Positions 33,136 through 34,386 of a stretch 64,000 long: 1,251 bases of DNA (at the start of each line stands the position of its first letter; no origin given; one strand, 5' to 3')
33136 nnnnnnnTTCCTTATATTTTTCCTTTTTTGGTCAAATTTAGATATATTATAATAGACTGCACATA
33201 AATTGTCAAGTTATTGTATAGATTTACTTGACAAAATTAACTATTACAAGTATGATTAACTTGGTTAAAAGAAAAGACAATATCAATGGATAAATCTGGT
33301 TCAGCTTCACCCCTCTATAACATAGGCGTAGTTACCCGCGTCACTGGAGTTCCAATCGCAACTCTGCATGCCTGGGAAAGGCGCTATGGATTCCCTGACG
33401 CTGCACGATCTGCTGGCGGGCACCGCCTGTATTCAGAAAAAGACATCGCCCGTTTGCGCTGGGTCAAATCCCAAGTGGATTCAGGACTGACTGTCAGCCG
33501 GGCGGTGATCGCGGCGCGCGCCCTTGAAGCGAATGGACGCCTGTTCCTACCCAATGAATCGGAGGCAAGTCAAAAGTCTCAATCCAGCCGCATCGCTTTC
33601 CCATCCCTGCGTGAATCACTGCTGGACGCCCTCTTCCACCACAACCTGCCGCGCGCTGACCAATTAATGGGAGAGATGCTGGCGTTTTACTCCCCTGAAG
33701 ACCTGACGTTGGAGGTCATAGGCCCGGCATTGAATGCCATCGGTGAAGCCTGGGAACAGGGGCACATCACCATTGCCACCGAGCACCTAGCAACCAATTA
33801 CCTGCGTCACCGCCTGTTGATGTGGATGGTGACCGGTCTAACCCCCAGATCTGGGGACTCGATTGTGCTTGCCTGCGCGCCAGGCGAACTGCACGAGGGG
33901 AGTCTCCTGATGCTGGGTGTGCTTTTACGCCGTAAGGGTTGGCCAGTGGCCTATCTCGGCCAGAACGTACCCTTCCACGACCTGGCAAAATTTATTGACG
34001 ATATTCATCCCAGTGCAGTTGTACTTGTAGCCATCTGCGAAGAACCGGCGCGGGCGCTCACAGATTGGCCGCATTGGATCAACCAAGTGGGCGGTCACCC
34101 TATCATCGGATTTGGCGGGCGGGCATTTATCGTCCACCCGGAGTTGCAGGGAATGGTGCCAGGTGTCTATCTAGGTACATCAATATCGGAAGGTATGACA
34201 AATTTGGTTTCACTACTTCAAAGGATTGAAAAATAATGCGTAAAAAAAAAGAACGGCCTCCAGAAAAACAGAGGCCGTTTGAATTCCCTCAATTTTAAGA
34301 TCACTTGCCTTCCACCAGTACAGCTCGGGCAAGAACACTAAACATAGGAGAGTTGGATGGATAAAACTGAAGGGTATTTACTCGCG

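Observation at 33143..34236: CarH/LitR-type B12 photoreceptor regulator with mirror-image consensus promoters embedded in a perfect inverted repeat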

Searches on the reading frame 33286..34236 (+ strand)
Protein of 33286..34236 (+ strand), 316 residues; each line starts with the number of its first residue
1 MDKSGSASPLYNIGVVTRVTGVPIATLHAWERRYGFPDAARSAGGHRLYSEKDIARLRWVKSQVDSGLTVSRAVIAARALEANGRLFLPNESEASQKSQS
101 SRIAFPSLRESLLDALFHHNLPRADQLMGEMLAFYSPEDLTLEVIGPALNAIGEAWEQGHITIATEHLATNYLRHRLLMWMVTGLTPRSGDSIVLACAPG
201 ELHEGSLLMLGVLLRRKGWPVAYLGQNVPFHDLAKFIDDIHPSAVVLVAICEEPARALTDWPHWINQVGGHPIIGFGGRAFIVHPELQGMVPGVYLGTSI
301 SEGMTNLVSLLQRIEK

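Call 3: search_protein_families(library=pfam, proteins=[window:33286-34236:+], max_evalue=0.01)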
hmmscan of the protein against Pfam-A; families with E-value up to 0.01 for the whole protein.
window:33286-34236:+ (316 aa): 4 families
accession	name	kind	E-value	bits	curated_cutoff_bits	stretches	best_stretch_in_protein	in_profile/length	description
PF13411.12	MerR_1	-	1.6e-13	51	21.6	1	11-73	1-62/69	MerR HTH family regulatory protein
PF02607.22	B12-binding_2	-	3.6e-13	50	23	1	108-176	1-69/74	B12 binding domain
PF00376.29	MerR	-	8.6e-08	32.3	28.2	1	12-49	1-38/38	MerR family regulatory protein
PF02310.24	B12-binding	-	1.2e-06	28.8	32.1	1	193-289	3-102/121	B12 binding domain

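Call 6: search_solved_structures(query=window:33286-34233:+, max_evalue=0.001, show_alignments=2)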
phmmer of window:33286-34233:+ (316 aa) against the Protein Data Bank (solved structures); distinct sequences matched with E-value up to 0.001: 22.
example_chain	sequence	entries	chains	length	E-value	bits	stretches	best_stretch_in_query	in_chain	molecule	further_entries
3whp_A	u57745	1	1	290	5.1e-39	137.3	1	6-261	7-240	Probable transcriptional regulator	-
5c8d_A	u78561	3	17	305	8.8e-39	136.5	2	107-261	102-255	Light-dependent transcriptional regulator CarH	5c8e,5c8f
8c31_A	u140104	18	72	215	7.7e-25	90.7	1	108-261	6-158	Probable transcriptional regulator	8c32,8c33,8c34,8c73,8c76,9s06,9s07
5c8a_A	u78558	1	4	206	8.1e-25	90.7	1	109-261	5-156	Light-dependent transcriptional regulator CarH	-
8c35_A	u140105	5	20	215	9.4e-25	90.4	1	108-261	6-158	Probable transcriptional regulator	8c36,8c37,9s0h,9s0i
8jbs_A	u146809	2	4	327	1e-12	50.9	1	140-289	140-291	Putative cobalamin binding protein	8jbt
2jml_A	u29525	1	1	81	3.2e-11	46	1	12-77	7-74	DNA BINDING DOMAIN/TRANSCRIPTIONAL REGULATOR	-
8j2x_A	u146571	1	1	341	8.5e-11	44.6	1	109-249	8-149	Cobalamin-binding protein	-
8j2w_A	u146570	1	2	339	8.6e-11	44.6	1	109-249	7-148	Cobalamin-binding protein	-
8j2y_A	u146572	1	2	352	1.6e-09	40.4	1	114-255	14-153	GGDEF domain-containing protein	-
8g3h_A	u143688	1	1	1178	9.2e-06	28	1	148-307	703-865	Methionine synthase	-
9cbp_A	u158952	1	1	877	0.00011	24.5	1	93-306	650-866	Methionine synthase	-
9cbr_A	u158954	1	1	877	0.00012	24.3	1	93-306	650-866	Methionine synthase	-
8ssd_A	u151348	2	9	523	0.00017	23.9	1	190-306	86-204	Methionine synthase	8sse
9cbo_A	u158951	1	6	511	0.00026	23.3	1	137-305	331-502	Methionine synthase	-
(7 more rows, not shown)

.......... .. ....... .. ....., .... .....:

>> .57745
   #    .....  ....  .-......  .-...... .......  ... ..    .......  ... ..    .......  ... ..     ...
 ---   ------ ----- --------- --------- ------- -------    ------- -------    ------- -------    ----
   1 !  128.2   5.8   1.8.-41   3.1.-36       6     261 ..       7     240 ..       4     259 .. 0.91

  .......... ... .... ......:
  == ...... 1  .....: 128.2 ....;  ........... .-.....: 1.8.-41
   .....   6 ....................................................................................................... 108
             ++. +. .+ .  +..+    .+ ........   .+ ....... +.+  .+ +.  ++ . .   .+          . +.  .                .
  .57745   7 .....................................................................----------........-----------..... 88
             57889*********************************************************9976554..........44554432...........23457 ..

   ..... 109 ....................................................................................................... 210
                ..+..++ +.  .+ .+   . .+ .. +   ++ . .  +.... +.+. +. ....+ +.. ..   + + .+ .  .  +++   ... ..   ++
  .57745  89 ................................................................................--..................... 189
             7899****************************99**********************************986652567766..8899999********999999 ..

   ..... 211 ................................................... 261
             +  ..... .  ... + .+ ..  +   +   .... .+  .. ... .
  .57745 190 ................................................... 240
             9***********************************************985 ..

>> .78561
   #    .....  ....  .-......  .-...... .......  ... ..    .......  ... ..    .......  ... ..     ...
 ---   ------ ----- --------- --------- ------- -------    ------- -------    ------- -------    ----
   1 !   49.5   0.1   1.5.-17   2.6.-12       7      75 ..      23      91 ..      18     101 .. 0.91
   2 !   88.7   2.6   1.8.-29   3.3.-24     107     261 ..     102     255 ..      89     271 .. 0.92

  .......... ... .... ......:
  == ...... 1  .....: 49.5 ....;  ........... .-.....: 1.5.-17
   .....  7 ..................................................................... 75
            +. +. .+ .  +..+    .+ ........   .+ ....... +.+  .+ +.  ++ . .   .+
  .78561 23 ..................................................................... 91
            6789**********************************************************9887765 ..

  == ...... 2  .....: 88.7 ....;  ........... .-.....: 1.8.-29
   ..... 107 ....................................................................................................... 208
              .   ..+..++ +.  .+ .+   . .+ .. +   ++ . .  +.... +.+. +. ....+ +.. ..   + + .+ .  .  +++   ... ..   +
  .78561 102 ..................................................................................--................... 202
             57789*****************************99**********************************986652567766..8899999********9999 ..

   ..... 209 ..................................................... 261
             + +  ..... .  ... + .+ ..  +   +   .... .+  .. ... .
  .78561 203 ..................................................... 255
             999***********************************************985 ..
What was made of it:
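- On CarH / class I LitR (AdoCbl photoreceptor repressors): Residues 6-75 align with the TtCarH DNA-binding domain (call 6).
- phmmer to TtCarH/LitR gives E 5e-39 over residues 6-261, with W, E, H and the axial His aligned (call 6).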

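Call 8: search_protein_families(library=ncbifam, proteins=[window:33286-34236:+], max_evalue=0.01)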
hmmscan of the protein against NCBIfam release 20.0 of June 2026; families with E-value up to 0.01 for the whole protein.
window:33286-34236:+ (316 aa): 15 families
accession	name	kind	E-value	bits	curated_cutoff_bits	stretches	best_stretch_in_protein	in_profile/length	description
NF052513.1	TransRegCarH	equivalog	2.8e-51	174.4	400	1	10-260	6-234/274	HTH-type transcriptional repressor CarH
NF011617.0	PRK15043.1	equivalog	9.1e-13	48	417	1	10-74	3-67/243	HTH-type transcriptional regulator MlrA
NF047375.1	HeatShock_HspR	equivalog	2.6e-07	30.6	105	1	9-66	2-59/92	heat shock protein transcriptional repressor HspR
NF007069.0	PRK09514.1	equivalog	3e-06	27.2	143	1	10-71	1-62/141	Zn(2+)-responsive transcriptional regulator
TIGR02043.1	ZntR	equivalog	7e-06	26.2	167.95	1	10-71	1-62/131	Zn(2+)-responsive transcriptional regulator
TIGR02051.1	MerR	equivalog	2e-05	24.9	150.85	1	13-71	2-60/124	mercury resistance transcriptional regulator MerR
NF047377.1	heat_HspR_dupli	exception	2.1e-05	24.1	300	1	8-61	124-176/214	heat shock protein transcriptional repressor HspR, fused homodimer type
NF010315.0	PRK13752.1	subfamily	6.3e-05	23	261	1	12-70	9-67/144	mercury resistance transcriptional regulator MerR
TIGR02047.1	CadR-PbrR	equivalog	0.00018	21.5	151.45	1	12-61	2-51/127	Cd(II)/Pb(II)-responsive transcriptional regulator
NF041849.1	trans_regNmlR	equivalog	0.0018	18.3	175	1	12-73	2-63/117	stress response transcriptional regulator NmlR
TIGR02044.1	CueR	equivalog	0.0022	18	147.4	1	12-69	2-59/127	Cu(I)-responsive transcriptional regulator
NF047996.1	corrin_MtgC_2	exception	0.0032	17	370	1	147-250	44-149/212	glycine betaine-specific corrinoid protein MtgC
TIGR02370.1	pyl_corrinoid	subfamily_domain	0.0061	16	215.3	0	114-249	4-143/197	methyltransferase cognate corrinoid protein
NF009649.0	PRK13182.1-5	equivalog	0.0069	16.5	265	1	20-71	10-60/186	chromosome-anchoring protein RacA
NF053740.1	TransRegTnrAGPos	equivalog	0.0076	16.4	140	0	11-69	13-70/108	hypothetical protein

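Call 9: find_homologous_proteins(query=window:33286-34233:+, max_evalue=1e-20)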
Query window:33286-34233:+ (316 aa): 2950 proteins with E <= 1e-20 among 8000 candidates; the best 120 are listed.
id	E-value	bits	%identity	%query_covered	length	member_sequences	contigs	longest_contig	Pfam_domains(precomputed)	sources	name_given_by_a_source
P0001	8.4e-209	710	99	100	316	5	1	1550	PF00376.30,PF13411.13,PF02607.23,PF02310.25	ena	-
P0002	2.3e-208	708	99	100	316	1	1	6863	PF00376.30,PF13411.13,PF02607.23,PF02310.25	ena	-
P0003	4.0e-208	708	99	100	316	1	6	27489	PF00376.30,PF13411.13,PF02607.23,PF02310.25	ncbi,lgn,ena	-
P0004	6.5e-208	707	99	100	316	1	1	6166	PF00376.30,PF13411.13,PF02607.23,PF02310.25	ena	-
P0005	1.9e-207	705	99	100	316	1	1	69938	PF00376.30,PF13411.13,PF02607.23,PF02310.25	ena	-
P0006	2.3e-207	705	99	100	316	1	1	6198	PF00376.30,PF13411.13,PF02607.23,PF02310.25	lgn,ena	-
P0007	2.1e-206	702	98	100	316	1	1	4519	PF00376.30,PF13411.13,PF02607.23,PF02310.25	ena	-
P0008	7.5e-206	700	98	100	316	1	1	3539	PF00376.30,PF13411.13,PF02607.23,PF02310.25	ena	-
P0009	1.7e-203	692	97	100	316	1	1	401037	PF00376.30,PF13411.13,PF02607.23,PF02310.25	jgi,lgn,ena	-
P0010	3.3e-180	616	87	100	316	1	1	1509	PF00376.30,PF13411.13,PF02607.23,PF02310.25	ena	-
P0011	3.1e-179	613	85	100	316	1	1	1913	PF00376.30,PF13411.13,PF02607.23,PF02310.25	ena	-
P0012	6.0e-175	599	83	100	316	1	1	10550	PF00376.30,PF13411.13,PF02607.23,PF02310.25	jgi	jgi:DNA-binding transcriptional MerR regulator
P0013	2.1e-174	597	83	100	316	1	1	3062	PF00376.30,PF13411.13,PF02607.23,PF02310.25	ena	-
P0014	5.3e-171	586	83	100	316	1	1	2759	PF00376.30,PF13411.13,PF02607.23,PF02310.25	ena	-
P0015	2.2e-170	584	81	100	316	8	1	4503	PF00376.30,PF13411.13,PF02607.23,PF02310.25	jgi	jgi:DNA-binding transcriptional MerR regulator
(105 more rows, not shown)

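Call 10: find_encoding_contigs(protein=window:33286-34233:+, flank=10000, max_places=6)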
Protein window:33286-34233:+ (316 aa): no gene with exactly this product is on record in the collection.
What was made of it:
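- Tried and rejected: Exact-protein look-up of the regulator in public assemblies: not on record (call 10).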

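Call 12: find_related_loci(query=A1, collection=genome_contigs, flank=6000)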
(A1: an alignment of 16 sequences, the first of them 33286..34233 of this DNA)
Query A1 (316 aa) in genome_contigs; peptide patterns used: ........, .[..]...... (x = any residue, [..] = any of these).
600 stretches matched a pattern (row limit reached: there are more); 594 encode a relative of the query (tblastn E <= 1e-3); the best 80 are kept; 80 distinct loci.
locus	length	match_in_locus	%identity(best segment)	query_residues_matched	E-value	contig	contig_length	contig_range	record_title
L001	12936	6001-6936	77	1-312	1e-164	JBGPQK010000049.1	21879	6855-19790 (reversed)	MAG: Anaerolineae bacterium isolate OBJ1_062018_150_34 k141_279277_length_21879_cov_27.3570, whole genome shotgun sequen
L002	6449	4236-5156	72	6-313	9e-150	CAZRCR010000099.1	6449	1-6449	MAG TPA_asm: uncultured Anaerolinea sp. isolate binchicken_co20_368 genome assembly, contig: NODE_21376_length_6449_cov_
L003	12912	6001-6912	61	10-312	3e-123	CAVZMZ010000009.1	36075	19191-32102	MAG: uncultured Chloroflexia bacterium isolate MFD01872.bin.3.161 genome assembly, contig: contig_120496, whole genome s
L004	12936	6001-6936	55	2-312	2e-115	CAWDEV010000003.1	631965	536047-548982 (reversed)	MAG: uncultured Chloroflexia bacterium isolate MFD05942.bin.1.268 genome assembly, contig: contig_14532, whole genome sh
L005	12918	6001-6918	58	8-314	3e-115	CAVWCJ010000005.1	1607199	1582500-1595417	MAG: uncultured Chloroflexia bacterium isolate MFD03726.bin.1.63 genome assembly, contig: contig_47279, whole genome sho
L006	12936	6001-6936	53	5-311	3e-107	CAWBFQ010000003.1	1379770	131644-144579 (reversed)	MAG: uncultured Chloroflexia bacterium isolate MFD04716.bin.2.296 genome assembly, contig: contig_18903, whole genome sh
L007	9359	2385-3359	52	5-314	3e-107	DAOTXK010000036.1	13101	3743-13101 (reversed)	MAG TPA_asm: Anaerolineae bacterium isolate H21_247 k133_2733196, whole genome shotgun sequence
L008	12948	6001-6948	71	1-316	2e-145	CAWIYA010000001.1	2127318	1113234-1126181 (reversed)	MAG: uncultured Chloroflexia bacterium isolate MFD05942.bin.1.108 genome assembly, contig: contig_1859, whole genome sho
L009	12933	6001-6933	54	6-311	3e-106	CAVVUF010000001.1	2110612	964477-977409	MAG: uncultured Chloroflexia bacterium isolate MFD02979.bin.2.57 genome assembly, contig: contig_10749, whole genome sho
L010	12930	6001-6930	52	5-312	8e-106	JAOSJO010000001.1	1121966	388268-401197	MAG: Anaerolineae bacterium isolate FR_5 FR-Anaerolineae-1_s1, whole genome shotgun sequence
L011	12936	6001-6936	51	5-314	4e-105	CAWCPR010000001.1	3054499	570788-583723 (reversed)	MAG: uncultured Chloroflexia bacterium isolate MFD04944.bin.2.27 genome assembly, contig: contig_12334, whole genome sho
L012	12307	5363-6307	50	4-313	1e-104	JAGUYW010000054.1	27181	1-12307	MAG: Anaerolineales bacterium isolate DeMMO6_61 c_000000006008, whole genome shotgun sequence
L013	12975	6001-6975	48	2-314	4e-100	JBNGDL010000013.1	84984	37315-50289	MAG: Anaerolineae bacterium isolate E05-028 bin48.fa-13, whole genome shotgun sequence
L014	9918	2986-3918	50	3-311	2e-96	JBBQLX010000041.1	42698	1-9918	MAG: Aggregatilineales bacterium isolate Co_metawrap_466 Cmw_466_k141_23342874_length_42698_cov_10.9991, whole genome sh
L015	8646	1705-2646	48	3-313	3e-93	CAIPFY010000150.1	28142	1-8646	MAG: uncultured Chloroflexi bacterium isolate Loclat_bin-07687 genome assembly, contig: bin-07687:150/464, whole genome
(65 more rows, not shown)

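Call 18: find_related_loci(query=A1, collection=metagenome_contigs, flank=3000)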
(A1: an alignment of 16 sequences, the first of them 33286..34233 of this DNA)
Query A1 (316 aa) in metagenome_contigs; peptide patterns used: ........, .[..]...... (x = any residue, [..] = any of these).
600 stretches matched a pattern (row limit reached: there are more); 582 encode a relative of the query (tblastn E <= 1e-3); the best 80 are kept; 80 distinct loci.
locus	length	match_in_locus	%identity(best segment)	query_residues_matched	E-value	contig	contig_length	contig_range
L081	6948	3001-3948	97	1-316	0e+0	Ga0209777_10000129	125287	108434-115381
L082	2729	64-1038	76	1-316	3e-176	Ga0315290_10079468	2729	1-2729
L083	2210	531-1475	76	1-312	4e-173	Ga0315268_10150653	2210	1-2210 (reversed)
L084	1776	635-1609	72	1-316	2e-169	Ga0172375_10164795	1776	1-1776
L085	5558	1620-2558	67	3-312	3e-132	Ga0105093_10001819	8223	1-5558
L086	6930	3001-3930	64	2-311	2e-131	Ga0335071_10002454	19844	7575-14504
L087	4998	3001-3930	62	2-312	6e-127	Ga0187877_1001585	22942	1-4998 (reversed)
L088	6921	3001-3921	61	3-311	8e-122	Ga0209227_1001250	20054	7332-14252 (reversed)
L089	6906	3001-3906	59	10-312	2e-119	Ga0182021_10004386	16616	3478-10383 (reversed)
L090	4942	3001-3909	60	8-311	1e-118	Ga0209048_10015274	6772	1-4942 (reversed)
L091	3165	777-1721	57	1-312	6e-122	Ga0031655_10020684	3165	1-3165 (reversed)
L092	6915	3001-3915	58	7-311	3e-112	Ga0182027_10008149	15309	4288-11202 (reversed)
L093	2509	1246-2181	55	5-311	2e-112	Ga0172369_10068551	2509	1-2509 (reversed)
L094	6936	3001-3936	51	4-311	1e-104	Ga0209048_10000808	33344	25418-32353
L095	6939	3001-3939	53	3-311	8e-104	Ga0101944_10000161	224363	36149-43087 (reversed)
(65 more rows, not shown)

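Call 60: predict_structure(alignment_id=A1)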
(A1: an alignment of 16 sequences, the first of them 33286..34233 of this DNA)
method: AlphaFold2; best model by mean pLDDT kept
length: 316 residues; sequences in the alignment: 16
mean_pLDDT: 81.3   pTM: 0.65
mean pLDDT of the five models: 81.3, 79.2, 79.0, 76.6, 68.3
residues with pLDDT >= 90: 125; 70-90: 139; 50-70: 31; < 50: 21
segments of 3 or more residues with pLDDT < 50: 1-6, 88-101
pLDDT, mean of each block of 10 residues (from residue 1): 46 73 76 67 65 81 79 79 58 32 77 96 88 83 92 91 91 90 80 89 81 90 80 90 92 92 89 93 94 93 93 81
secondary structure, 60 per line:
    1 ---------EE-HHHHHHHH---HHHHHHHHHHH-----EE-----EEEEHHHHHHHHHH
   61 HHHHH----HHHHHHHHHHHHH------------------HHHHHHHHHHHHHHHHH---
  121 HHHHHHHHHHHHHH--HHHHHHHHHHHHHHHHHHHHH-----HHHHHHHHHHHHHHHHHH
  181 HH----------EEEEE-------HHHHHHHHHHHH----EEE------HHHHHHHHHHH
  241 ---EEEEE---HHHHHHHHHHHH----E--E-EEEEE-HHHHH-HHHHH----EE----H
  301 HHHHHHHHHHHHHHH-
elements in order: H13-20 H24-34 E47-50 H51-65 H70-82 H101-117 H121-134 H137-157 H163-182 E193-197 H205-216 E221-223 H230-240 E244-248 H252-263 E273-277 H279-283 H285-289 H300-315
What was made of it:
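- On CarH / class I LitR (AdoCbl photoreceptor repressors): AF2 model with pLDDT 81 (call 60).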

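Call 63: fold_search(model_id=the predicted structure, library=pdb)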
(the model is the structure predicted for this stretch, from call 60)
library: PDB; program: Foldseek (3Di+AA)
matches with E <= 10: 1441; with E <= 0.001: 100
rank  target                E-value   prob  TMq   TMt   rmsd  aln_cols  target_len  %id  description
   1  5c8e_G                2.7e-20  1.00  0.55  0.62  13.6       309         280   31  Crystal structure of Thermus thermophilus CarH bound to adenosylcobalamin and a 26-bp DNA segment (released 2015-09-30)
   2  5c8d_E                5.4e-20  1.00  0.56  0.63  12.4       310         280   31  Crystal structure of full-length Thermus thermophilus CarH bound to adenosylcobalamin (dark state) (released 2015-09-30)
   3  5c8e_C                5.4e-20  1.00  0.56  0.63  13.5       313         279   31  Crystal structure of Thermus thermophilus CarH bound to adenosylcobalamin and a 26-bp DNA segment (released 2015-09-30)
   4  5c8f                  6.4e-20  1.00  0.52  0.59  12.0       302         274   31  Crystal structure of light-exposed full-length Thermus thermophilus CarH bound to cobalamin (released 2015-09-30)
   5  5c8d_D                8.9e-20  1.00  0.57  0.66  13.8       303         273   32  Crystal structure of full-length Thermus thermophilus CarH bound to adenosylcobalamin (dark state) (released 2015-09-30)
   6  5c8e_B                1.6e-19  1.00  0.55  0.63  14.9       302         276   31  Crystal structure of Thermus thermophilus CarH bound to adenosylcobalamin and a 26-bp DNA segment (released 2015-09-30)
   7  5c8e_A                2.5e-19  1.00  0.56  0.64  12.7       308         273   31  Crystal structure of Thermus thermophilus CarH bound to adenosylcobalamin and a 26-bp DNA segment (released 2015-09-30)
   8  5c8d_F                3.3e-19  1.00  0.56  0.65   9.8       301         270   31  Crystal structure of full-length Thermus thermophilus CarH bound to adenosylcobalamin (dark state) (released 2015-09-30)
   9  5c8e_E                4.6e-19  1.00  0.56  0.65  12.7       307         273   31  Crystal structure of Thermus thermophilus CarH bound to adenosylcobalamin and a 26-bp DNA segment (released 2015-09-30)
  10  5c8d_H                6.7e-19  1.00  0.57  0.64  10.2       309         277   29  Crystal structure of full-length Thermus thermophilus CarH bound to adenosylcobalamin (dark state) (released 2015-09-30)
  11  5c8d_G                8.8e-18  1.00  0.55  0.66  11.8       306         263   29  Crystal structure of full-length Thermus thermophilus CarH bound to adenosylcobalamin (dark state) (released 2015-09-30)
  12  5c8e_F                1.4e-17  1.00  0.56  0.64  13.8       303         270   31  Crystal structure of Thermus thermophilus CarH bound to adenosylcobalamin and a 26-bp DNA segment (released 2015-09-30)
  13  5c8d_C                3.2e-14  1.00  0.55  0.76   8.0       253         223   28  Crystal structure of full-length Thermus thermophilus CarH bound to adenosylcobalamin (dark state) (released 2015-09-30)
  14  5c8d_A                1.2e-13  1.00  0.55  0.78   9.1       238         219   29  Crystal structure of full-length Thermus thermophilus CarH bound to adenosylcobalamin (dark state) (released 2015-09-30)
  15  8c36_B                2.2e-13  1.00  0.56  0.88   2.2       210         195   32  Light-adapted 2.0 Angstrom crystal structure of H132A variant of cobalamin binding domain belonging to a light-depende (released 2023-08-16)
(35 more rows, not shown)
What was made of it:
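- On CarH / class I LitR (AdoCbl photoreceptor repressors): The Rossmann fold is confirmed (call 63). The cobalamin-binding domain has TM 0.88 and rmsd 2.1-2.3 A (call 63).
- On Class II LitR (Pseudomonas type): The Rossmann domain is present by alignment and by fold (calls 6, 63).
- Closest known: Thermus thermophilus CarH. Same: Same three-module architecture and fold (calls 6, 63).
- TM is 0.88 and rmsd 2.1-2.3 A for the cobalamin-binding domain (call 63).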
